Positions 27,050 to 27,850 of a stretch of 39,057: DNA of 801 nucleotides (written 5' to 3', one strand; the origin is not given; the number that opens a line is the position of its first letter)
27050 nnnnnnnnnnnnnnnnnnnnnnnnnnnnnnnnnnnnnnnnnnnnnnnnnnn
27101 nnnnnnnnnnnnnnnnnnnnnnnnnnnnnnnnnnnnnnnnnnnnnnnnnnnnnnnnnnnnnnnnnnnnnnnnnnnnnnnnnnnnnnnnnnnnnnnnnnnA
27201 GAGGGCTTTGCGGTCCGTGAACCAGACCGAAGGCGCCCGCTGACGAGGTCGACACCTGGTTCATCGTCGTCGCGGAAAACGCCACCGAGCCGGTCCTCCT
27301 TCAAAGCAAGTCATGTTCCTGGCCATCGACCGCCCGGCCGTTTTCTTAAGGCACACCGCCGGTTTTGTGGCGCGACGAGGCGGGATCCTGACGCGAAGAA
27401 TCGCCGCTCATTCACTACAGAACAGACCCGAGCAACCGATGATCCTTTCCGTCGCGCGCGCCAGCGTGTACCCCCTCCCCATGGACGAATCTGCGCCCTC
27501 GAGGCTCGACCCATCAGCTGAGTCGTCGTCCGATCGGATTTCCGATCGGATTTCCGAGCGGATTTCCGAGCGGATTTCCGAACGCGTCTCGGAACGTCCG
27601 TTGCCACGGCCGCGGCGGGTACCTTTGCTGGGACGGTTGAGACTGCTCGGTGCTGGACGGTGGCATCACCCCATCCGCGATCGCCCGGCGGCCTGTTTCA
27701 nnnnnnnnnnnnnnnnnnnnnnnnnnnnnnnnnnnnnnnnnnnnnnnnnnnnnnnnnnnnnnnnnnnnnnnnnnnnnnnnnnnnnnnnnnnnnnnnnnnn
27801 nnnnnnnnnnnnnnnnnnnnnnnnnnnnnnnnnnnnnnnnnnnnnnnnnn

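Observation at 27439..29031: MinD/FleN-like ATPase fused to a PilZ domain, divergent from the flagellar EBP genes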

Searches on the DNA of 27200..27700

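Call 76: search_rna_families(source=window, start=27200, end=27700, threshold=evalue, max_evalue=10)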
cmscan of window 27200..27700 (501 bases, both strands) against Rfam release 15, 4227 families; matches with E-value up to 10: 3.
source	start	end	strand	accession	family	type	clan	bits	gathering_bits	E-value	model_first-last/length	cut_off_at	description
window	27527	27590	+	RF03215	mir-5360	Gene; miRNA;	-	17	79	1.2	1-81/81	no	mir-5360 microRNA precursor family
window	27528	27563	+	RF00642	mir-23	Gene; miRNA;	-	13.6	52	8.4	1-73/73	no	mir-23 microRNA precursor family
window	27310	27327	+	RF01768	flavi_FSE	Cis-reg; frameshift_element;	-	12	43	4.2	11-28/62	no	ribosomal frameshift site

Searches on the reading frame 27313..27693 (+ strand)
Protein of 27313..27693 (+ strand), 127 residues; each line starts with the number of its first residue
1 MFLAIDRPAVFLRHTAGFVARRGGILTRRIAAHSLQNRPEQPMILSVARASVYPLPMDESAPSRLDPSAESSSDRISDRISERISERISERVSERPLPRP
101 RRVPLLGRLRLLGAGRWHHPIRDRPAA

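Call 5: search_protein_families(library=pfam, proteins=[window:27313-27693:+], max_evalue=10)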
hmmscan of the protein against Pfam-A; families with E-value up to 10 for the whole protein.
seq(127 aa): 0 families
